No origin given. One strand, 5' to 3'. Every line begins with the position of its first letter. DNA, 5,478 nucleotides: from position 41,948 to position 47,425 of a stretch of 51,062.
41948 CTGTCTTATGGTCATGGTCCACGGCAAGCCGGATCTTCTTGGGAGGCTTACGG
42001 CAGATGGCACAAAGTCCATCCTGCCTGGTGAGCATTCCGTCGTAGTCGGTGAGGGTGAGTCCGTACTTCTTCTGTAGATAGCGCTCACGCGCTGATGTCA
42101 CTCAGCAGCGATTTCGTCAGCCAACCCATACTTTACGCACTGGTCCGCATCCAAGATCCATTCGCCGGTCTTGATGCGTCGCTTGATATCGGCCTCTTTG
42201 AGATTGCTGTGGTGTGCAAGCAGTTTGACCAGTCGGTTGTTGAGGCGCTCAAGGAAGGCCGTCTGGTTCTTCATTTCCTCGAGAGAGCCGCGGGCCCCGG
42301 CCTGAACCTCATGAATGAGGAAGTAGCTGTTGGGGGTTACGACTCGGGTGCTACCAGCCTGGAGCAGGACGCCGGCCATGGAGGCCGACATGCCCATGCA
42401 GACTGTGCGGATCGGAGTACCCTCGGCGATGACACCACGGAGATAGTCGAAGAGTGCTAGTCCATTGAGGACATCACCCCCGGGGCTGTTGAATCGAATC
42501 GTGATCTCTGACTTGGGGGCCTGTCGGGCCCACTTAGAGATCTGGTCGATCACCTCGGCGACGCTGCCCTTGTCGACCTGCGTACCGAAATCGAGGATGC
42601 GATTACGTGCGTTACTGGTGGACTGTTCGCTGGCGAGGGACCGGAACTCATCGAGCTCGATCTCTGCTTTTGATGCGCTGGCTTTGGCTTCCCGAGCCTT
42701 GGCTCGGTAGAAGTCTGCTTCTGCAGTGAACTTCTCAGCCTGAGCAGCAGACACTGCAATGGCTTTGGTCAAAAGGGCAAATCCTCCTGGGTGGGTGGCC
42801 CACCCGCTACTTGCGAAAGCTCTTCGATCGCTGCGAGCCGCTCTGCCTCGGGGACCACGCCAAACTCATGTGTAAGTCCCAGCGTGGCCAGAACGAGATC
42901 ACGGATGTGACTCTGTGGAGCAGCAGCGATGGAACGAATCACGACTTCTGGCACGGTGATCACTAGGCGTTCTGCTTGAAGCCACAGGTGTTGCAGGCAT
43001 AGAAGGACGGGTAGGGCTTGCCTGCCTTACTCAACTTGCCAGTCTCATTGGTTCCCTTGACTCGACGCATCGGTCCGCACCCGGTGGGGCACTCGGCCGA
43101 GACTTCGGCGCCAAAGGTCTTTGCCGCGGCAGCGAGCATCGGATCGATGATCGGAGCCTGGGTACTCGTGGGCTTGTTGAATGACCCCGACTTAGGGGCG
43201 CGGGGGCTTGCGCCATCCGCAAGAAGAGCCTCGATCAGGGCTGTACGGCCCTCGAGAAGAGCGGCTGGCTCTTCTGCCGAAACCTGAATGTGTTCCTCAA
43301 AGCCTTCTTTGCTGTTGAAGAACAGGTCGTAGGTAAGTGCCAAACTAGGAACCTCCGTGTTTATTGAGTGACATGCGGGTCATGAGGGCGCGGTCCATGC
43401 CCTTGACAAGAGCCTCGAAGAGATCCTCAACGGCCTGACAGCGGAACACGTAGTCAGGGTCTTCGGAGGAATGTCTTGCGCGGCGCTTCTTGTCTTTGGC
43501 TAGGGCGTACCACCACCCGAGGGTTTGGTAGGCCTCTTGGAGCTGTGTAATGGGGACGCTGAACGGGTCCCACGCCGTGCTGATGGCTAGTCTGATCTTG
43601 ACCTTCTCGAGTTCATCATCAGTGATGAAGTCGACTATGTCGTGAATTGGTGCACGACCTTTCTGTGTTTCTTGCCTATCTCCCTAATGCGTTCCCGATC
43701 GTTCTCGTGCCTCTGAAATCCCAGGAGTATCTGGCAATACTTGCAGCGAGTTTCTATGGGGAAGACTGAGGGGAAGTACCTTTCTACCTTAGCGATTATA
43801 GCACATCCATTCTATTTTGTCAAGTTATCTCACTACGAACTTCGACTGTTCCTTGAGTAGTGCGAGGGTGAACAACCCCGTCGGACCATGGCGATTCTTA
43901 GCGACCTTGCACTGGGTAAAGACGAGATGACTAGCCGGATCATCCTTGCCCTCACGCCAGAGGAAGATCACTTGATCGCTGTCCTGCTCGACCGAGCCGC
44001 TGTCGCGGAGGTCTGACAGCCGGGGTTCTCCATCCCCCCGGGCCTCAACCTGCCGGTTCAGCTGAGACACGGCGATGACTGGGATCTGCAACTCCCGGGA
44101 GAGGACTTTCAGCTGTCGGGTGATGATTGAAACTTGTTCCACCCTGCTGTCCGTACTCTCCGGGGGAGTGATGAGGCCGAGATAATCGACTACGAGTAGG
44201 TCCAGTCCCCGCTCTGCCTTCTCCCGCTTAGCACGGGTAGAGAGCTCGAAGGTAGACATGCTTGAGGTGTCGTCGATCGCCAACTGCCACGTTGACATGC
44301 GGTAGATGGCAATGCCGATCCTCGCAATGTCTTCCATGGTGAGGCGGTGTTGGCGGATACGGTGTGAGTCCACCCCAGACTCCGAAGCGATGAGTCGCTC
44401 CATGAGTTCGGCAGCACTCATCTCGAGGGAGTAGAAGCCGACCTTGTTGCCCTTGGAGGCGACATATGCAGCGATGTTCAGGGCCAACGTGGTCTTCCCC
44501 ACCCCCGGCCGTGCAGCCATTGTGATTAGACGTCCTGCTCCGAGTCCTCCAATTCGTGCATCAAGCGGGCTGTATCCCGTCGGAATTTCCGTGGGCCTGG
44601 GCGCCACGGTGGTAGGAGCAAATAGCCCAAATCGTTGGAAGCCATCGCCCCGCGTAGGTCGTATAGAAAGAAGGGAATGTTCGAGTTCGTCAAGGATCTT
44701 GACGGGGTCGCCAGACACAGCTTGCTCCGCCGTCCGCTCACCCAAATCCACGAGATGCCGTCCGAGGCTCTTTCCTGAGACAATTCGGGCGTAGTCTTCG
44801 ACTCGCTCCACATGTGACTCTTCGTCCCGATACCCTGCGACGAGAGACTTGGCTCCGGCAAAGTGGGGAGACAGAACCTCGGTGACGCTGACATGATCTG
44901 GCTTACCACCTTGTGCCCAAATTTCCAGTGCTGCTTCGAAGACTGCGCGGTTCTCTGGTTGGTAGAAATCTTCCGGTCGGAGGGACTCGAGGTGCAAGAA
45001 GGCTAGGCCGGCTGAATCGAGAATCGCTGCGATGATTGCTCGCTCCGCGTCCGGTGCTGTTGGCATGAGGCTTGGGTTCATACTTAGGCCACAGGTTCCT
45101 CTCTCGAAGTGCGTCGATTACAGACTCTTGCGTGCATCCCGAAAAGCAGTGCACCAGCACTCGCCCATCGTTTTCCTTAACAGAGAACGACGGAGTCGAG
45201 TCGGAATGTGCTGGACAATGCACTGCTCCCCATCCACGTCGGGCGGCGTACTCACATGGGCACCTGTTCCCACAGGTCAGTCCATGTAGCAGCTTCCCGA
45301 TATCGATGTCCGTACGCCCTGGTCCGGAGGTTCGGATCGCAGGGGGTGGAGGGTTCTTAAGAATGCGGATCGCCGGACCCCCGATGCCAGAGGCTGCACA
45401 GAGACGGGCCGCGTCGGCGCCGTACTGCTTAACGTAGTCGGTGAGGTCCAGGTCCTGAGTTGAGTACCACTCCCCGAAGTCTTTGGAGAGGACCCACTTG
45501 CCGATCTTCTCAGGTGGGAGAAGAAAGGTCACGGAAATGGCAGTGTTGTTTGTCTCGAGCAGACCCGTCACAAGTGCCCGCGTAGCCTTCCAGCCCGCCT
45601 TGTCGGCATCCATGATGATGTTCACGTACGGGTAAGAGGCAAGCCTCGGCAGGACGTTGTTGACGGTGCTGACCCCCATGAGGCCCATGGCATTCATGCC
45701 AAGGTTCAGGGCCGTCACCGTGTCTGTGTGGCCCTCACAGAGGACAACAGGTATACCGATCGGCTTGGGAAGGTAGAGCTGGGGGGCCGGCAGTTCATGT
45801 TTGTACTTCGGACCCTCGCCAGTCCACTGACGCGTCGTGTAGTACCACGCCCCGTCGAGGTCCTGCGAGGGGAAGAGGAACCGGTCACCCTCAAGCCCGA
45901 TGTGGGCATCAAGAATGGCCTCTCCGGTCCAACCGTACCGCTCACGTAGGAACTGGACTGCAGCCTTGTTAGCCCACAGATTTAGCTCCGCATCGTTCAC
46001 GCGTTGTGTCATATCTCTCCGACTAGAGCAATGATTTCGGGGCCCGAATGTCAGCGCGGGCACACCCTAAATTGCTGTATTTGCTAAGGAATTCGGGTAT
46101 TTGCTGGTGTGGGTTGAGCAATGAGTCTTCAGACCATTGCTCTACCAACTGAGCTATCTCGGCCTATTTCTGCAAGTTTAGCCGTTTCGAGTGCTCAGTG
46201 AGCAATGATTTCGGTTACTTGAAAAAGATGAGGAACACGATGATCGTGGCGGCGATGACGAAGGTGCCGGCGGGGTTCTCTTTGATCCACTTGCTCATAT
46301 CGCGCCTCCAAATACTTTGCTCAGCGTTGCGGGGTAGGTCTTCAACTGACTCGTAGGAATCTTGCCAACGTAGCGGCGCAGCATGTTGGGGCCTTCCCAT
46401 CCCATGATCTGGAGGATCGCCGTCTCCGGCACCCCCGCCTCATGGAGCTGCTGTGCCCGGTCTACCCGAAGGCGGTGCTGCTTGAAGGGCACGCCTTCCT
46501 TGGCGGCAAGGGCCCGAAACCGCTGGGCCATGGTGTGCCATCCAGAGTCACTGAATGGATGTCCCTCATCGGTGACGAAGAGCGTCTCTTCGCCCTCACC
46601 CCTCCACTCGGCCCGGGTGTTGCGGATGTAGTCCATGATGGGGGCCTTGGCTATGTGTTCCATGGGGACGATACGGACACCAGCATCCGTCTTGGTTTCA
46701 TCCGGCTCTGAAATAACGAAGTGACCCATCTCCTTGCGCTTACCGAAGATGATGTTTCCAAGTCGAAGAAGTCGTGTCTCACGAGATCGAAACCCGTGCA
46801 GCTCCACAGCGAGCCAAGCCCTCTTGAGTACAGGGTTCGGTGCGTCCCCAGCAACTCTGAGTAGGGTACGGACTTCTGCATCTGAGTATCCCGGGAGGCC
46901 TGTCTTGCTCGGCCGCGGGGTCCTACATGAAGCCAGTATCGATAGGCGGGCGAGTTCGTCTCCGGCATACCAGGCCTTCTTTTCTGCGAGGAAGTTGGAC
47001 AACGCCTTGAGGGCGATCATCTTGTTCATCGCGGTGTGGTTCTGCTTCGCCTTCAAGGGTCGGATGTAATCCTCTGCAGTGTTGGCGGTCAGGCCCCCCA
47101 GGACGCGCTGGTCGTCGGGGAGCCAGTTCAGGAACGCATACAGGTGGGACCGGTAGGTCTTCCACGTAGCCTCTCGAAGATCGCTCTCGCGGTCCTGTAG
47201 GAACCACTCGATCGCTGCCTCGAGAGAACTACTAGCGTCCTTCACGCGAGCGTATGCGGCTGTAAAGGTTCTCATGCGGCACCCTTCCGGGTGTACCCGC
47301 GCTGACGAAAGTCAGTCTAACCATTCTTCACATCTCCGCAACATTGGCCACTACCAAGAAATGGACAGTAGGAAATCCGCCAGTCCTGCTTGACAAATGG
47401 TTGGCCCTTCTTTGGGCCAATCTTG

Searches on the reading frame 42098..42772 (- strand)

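Call 91: search_protein_families(library=pfam, proteins=[window:42098-42772:-], max_evalue=0.01)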
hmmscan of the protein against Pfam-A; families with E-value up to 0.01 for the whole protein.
window:42098-42772:- (224 aa): 2 families
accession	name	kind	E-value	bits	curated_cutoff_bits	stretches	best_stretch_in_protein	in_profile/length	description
PF00574.28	CLP_protease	-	1.9e-33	116.3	20.2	1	55-223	14-180/182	Clp protease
PF23933.1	DUF7269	-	0.0066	17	29.1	0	165-205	82-122/162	Family of unknown function (DUF7269)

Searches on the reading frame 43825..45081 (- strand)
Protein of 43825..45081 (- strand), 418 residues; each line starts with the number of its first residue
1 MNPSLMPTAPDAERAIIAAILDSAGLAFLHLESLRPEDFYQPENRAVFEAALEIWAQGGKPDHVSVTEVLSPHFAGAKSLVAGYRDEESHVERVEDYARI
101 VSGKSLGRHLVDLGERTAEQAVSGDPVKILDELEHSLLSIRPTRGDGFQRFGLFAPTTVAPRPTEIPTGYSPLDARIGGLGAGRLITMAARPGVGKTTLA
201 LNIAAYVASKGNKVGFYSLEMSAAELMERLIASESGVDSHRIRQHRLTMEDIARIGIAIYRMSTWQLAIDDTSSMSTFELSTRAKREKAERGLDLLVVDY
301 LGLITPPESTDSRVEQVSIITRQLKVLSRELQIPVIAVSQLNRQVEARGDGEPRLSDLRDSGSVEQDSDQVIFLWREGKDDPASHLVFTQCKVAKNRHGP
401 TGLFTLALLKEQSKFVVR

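Call 24: search_protein_families(library=phrogs, proteins=[window:43825-45081:-], max_evalue=0.001)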
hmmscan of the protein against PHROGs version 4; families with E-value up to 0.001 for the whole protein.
window:43825-45081:- (418 aa): 6 families
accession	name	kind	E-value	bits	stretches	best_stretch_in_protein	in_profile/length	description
phrog_19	-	DNA, RNA and nucleotide metabolism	2.8e-86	291.7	1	2-404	153-566/621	DnaB-like replicative helicase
phrog_243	-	DNA, RNA and nucleotide metabolism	5.7e-38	131.4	1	166-401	18-246/273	DnaB-like replicative helicase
phrog_239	-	DNA, RNA and nucleotide metabolism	2.9e-35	123.4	1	163-415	336-596/801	DNA primase/helicase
phrog_11530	-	unknown function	1.2e-33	117.5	1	263-404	2-144/184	-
phrog_97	-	other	3.9e-09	37.2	1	165-262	49-159/506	UvsX-like recombinase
phrog_19347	-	unknown function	2.2e-06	28.9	0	358-377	1-20/79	-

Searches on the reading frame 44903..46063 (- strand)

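Call 24: search_protein_families(library=phrogs, proteins=[window:44903-46063:-], max_evalue=0.001)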
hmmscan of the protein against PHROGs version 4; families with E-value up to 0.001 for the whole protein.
window:44903-46063:- (386 aa): 6 families
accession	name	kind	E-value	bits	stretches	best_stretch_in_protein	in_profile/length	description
phrog_6444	-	DNA, RNA and nucleotide metabolism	5.7e-15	56.1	2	106-186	262-344/577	DNA primase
phrog_47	-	DNA, RNA and nucleotide metabolism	4.1e-09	36.5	1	252-316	28-89/947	DNA primase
phrog_6088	-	DNA, RNA and nucleotide metabolism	8.4e-08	32.1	1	275-319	18-63/772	DNA primase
phrog_849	-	DNA, RNA and nucleotide metabolism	3.9e-06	27.1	1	103-169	238-311/435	DNA primase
phrog_360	-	DNA, RNA and nucleotide metabolism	0.00034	21.7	1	274-317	25-66/133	DNA primase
phrog_239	-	DNA, RNA and nucleotide metabolism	0.00041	20.4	0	105-166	195-273/801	DNA primase/helicase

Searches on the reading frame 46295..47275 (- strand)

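Call 24: search_protein_families(library=phrogs, proteins=[window:46295-47275:-], max_evalue=0.001)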
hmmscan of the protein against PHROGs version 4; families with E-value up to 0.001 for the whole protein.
window:46295-47275:- (326 aa): 2 families
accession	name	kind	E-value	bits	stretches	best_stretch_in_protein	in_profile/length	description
phrog_1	-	integration and excision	2.1e-26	94.4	1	16-303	164-433/611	integrase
phrog_216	-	integration and excision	1e-07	32.4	1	125-304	51-223/301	integrase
